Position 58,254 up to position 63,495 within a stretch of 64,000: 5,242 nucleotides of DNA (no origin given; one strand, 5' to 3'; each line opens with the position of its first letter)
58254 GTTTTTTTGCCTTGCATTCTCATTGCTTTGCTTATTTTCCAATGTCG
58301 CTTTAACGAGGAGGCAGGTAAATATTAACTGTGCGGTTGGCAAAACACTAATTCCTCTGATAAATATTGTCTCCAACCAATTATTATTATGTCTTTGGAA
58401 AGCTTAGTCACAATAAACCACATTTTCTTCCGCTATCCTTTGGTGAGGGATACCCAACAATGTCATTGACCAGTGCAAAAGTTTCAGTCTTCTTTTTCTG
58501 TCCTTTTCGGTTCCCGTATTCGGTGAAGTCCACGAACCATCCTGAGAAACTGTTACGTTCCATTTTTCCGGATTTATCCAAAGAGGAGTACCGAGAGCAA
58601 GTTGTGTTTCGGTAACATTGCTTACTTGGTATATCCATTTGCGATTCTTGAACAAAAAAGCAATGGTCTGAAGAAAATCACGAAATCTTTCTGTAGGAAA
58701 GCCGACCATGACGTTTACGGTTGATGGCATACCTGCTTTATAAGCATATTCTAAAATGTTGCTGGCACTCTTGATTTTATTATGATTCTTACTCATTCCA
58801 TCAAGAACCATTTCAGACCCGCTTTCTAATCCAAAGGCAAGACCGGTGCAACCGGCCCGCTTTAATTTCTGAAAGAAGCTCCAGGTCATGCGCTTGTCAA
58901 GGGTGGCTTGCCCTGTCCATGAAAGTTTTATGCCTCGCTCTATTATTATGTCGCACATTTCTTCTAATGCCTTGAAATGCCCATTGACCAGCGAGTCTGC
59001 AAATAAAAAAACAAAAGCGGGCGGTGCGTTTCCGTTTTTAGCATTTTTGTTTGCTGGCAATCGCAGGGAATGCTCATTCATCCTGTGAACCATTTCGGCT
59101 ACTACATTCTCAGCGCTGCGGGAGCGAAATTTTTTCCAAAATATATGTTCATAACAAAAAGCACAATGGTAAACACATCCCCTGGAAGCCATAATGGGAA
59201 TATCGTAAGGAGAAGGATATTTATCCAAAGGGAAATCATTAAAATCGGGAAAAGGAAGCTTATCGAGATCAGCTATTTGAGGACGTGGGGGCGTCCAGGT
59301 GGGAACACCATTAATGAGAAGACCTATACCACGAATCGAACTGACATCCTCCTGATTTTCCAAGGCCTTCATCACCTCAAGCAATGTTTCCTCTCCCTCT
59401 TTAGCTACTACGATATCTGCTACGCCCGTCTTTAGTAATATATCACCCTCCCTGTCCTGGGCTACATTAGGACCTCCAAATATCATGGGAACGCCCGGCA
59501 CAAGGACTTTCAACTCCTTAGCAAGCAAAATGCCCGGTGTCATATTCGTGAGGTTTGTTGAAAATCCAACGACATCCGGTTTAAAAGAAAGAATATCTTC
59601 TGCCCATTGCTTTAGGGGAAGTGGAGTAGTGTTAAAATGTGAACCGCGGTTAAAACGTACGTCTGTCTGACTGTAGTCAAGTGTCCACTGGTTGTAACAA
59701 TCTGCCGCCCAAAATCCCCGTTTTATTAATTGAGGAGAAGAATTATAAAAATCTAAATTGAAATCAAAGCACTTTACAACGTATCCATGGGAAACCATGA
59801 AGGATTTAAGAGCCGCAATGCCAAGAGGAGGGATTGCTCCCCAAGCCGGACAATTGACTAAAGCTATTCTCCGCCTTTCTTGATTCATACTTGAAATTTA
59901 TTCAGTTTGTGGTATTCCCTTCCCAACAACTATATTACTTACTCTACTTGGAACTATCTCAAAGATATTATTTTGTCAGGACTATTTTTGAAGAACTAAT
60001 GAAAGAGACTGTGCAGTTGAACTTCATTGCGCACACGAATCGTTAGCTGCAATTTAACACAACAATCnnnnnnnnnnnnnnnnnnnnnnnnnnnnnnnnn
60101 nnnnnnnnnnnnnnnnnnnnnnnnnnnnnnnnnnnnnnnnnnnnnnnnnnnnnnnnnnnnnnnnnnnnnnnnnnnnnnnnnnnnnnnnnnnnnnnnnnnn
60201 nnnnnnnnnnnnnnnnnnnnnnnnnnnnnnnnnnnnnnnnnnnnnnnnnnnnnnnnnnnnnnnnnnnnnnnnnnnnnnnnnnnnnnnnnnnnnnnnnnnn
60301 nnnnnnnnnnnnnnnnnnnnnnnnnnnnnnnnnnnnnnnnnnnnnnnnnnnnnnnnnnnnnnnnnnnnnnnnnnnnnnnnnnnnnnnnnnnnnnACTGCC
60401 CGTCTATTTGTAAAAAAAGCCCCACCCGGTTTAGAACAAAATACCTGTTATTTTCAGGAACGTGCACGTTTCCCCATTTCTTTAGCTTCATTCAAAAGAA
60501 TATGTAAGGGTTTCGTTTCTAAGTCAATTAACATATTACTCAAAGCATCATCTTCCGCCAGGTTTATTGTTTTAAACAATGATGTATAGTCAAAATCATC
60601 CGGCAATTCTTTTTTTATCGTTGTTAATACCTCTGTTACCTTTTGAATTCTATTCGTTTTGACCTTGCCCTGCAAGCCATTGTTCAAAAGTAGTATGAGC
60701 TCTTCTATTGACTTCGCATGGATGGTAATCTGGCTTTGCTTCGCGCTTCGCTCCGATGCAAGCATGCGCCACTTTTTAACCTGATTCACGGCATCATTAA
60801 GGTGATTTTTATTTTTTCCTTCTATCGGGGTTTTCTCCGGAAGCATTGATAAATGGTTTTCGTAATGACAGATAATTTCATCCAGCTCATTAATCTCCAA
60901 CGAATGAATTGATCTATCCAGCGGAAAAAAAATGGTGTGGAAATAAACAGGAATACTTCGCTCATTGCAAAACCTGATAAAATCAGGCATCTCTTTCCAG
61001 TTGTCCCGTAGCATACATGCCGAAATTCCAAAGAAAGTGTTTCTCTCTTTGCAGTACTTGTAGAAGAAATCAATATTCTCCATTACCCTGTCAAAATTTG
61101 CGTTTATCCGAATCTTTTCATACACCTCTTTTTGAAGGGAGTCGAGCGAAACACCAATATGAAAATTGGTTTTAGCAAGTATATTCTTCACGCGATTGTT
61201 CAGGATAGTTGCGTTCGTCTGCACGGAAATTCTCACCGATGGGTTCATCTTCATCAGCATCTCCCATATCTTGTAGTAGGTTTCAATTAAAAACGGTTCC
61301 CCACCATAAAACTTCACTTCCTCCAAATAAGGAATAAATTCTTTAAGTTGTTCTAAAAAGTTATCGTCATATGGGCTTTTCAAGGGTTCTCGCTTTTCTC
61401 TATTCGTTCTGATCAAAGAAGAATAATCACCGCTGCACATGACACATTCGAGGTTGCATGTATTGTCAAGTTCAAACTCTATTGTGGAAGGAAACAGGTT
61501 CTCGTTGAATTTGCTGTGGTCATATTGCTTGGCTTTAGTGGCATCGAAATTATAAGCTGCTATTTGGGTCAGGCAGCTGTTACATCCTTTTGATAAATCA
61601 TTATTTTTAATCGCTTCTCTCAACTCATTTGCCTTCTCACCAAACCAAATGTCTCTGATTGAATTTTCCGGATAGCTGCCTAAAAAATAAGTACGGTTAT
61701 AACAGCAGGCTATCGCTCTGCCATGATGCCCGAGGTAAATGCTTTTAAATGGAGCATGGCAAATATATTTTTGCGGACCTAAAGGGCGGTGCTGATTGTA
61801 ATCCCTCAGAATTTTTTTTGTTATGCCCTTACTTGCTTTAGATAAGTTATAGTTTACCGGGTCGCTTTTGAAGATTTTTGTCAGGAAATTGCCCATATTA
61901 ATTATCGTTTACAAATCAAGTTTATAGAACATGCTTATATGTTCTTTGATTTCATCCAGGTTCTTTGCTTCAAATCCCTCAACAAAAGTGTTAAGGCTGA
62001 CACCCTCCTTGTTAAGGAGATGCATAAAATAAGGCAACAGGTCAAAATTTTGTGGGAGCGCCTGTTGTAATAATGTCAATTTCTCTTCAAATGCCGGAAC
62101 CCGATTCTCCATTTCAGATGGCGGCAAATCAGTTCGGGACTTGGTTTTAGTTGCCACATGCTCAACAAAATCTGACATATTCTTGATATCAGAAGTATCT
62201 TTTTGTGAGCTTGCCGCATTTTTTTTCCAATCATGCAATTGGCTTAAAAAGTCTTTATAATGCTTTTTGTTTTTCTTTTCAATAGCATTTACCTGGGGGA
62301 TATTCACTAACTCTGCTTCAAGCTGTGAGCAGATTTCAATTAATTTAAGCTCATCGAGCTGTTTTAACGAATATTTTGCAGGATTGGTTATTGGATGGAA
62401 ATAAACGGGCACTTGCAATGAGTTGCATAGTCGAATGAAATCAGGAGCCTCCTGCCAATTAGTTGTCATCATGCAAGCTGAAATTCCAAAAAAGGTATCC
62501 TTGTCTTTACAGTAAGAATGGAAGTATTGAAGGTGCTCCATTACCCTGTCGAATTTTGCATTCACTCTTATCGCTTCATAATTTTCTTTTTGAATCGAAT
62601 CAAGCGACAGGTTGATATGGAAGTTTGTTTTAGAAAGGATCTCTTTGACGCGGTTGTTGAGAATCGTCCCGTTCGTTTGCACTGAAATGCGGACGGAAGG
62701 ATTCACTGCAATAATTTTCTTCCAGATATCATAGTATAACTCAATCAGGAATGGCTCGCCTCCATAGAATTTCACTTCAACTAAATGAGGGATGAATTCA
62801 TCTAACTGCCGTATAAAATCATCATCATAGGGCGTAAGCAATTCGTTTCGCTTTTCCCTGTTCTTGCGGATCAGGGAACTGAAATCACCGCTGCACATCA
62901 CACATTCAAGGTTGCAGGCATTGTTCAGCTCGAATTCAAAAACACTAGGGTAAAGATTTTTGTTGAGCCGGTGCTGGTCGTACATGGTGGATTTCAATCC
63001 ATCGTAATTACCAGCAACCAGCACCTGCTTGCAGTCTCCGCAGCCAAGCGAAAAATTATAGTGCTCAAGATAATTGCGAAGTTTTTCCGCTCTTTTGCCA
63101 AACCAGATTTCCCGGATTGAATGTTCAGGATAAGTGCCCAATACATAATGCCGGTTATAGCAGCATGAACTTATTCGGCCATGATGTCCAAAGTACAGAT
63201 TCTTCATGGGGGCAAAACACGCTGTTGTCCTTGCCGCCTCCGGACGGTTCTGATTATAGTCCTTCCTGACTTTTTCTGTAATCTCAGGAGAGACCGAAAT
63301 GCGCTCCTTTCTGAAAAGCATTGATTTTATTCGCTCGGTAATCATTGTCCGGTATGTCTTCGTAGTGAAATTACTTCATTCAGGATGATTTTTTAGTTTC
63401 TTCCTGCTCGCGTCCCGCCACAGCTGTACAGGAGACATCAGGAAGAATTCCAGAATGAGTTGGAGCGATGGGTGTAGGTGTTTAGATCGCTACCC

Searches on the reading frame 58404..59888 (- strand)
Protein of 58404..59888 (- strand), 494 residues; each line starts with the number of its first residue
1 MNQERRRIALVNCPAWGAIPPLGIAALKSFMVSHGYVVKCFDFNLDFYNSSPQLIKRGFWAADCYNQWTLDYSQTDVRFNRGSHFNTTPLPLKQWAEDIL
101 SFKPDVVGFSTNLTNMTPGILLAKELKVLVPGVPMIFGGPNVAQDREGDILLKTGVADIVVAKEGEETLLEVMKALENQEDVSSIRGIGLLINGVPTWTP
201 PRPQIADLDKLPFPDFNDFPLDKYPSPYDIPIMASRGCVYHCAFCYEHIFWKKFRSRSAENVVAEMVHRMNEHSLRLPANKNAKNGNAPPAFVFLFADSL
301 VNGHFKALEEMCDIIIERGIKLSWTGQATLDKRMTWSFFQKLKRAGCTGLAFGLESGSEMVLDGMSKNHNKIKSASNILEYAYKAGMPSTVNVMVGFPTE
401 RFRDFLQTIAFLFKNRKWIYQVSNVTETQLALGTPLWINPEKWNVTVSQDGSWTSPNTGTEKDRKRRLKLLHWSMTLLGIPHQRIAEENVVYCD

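Call 8: search_protein_families(library=pfam, proteins=[window:58404-59888:-], max_evalue=0.01)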
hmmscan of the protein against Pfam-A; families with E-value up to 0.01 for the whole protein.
window:58404-59888:- (494 aa): 2 families
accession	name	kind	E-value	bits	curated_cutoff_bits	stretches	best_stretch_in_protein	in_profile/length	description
PF04055.27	Radical_SAM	-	2.2e-15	57.7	29.5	2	298-412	55-166/166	Radical SAM superfamily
PF02310.24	B12-binding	-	4.1e-09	36.8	32.1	1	89-172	40-120/121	B12 binding domain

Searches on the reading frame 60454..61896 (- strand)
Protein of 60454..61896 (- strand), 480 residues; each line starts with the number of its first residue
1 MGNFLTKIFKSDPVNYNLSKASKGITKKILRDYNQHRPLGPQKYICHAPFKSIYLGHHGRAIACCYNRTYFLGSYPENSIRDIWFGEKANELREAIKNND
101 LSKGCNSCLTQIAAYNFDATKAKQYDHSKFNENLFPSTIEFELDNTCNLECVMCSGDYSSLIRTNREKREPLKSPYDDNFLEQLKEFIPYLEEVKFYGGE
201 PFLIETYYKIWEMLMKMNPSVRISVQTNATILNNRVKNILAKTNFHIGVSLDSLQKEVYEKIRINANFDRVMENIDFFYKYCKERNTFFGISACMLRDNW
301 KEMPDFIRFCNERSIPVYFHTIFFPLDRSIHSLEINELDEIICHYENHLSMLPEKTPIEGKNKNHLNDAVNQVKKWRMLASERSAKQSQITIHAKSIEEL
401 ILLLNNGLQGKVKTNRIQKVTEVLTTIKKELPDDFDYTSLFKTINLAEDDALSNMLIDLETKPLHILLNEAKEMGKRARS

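Call 9: search_protein_families(library=pfam, proteins=[window:60454-61896:-], max_evalue=0.01)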
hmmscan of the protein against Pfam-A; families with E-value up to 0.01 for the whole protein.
window:60454-61896:- (480 aa): 3 families
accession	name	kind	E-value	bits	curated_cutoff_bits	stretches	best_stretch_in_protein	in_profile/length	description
PF04055.27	Radical_SAM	-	5.7e-19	69.3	29.5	1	145-310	5-166/166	Radical SAM superfamily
PF13186.11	SPASM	-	9.7e-09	35.8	21.5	1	46-108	1-66/67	Iron-sulfur cluster-binding domain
PF13353.11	Fer4_12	-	0.00054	20.7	22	1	146-267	14-133/137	4Fe-4S single cluster domain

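Call 24: search_protein_families(library=ncbifam, proteins=[window:60454-61896:-], max_evalue=0.001)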
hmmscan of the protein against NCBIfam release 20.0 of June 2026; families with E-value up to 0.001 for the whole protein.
window:60454-61896:- (480 aa): 48 families (the best 25 are shown)
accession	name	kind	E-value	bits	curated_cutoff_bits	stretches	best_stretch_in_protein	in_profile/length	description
NF033640.1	N_Twi_rSAM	subfamily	2e-47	162.2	170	1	43-383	2-365/398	twitch domain-containing radical SAM protein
TIGR02666.1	moaA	equivalog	4.8e-18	65.2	284.05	1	145-357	18-228/336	GTP 3',8-cyclase MoaA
TIGR04163.1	rSAM_cobopep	equivalog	3.9e-15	55.5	375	1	126-318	55-243/428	peptide-modifying radical SAM enzyme CbpB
TIGR04311.1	rSAM_Geo_metal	subfamily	2.2e-14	53.3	400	1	135-331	1-195/423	radical SAM/SPASM family putative metalloenzyme maturase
NF050038.1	rSAM_RiPP_GggB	equivalog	2.3e-13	49.9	650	1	128-280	33-182/398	streptosactin maturase GggB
TIGR04317.1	W_rSAM_matur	equivalog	3.4e-13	49.5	380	1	139-312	6-173/349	tungsten cofactor oxidoreductase radical SAM maturase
NF001199.0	PRK00164.2-1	equivalog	6.2e-13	48.6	231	1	141-314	16-179/308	GTP 3',8-cyclase MoaA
TIGR04054.1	rSAM_NirJ1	equivalog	7.9e-13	47.8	650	1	139-320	38-209/387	putative heme d1 biosynthesis radical SAM protein NirJ1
TIGR03942.1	sulfatase_rSAM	equivalog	9.9e-13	47.9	349.45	1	145-293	9-163/363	anaerobic sulfatase maturase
TIGR02668.1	moaA_archaeal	equivalog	1.3e-12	47.4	325.25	1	141-312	14-175/303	GTP 3',8-cyclase MoaA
TIGR04051.1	rSAM_NirJ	equivalog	1.8e-12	46.9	515.45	1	142-319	7-172/354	heme d1 biosynthesis radical SAM protein NirJ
NF050035.1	rSAM_WgK_link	exception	3e-12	46.2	650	1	136-293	8-158/367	radical SAM/SPASM peptide maturase WgkB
NF041298.1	rSAM_mat_DynA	equivalog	3.5e-12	46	450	1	146-317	10-181/356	dynobactin maturation radical SAM/SPASM protein DynA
TIGR04055.1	rSAM_NirJ2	equivalog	1.5e-11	44.4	500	1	141-352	4-200/326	putative heme d1 biosynthesis radical SAM protein NirJ2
TIGR04546.1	rSAM_ahbC_deAc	equivalog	1.7e-11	43.5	650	1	141-321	43-213/390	12,18-didecarboxysiroheme deacetylase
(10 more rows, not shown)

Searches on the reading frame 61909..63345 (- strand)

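Call 9: search_protein_families(library=pfam, proteins=[window:61909-63345:-], max_evalue=0.01)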
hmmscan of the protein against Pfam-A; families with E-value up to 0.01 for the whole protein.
window:61909-63345:- (478 aa): 3 families
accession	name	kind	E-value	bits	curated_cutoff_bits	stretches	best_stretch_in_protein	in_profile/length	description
PF04055.27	Radical_SAM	-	1.4e-15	58.3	29.5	1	141-306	4-165/166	Radical SAM superfamily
PF13186.11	SPASM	-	4.7e-08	33.6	21.5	1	43-105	1-66/67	Iron-sulfur cluster-binding domain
PF22219.1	DUF3829_2nd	-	0.0037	17.7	27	0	332-380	35-81/104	DUF3829-like, C-terminal domain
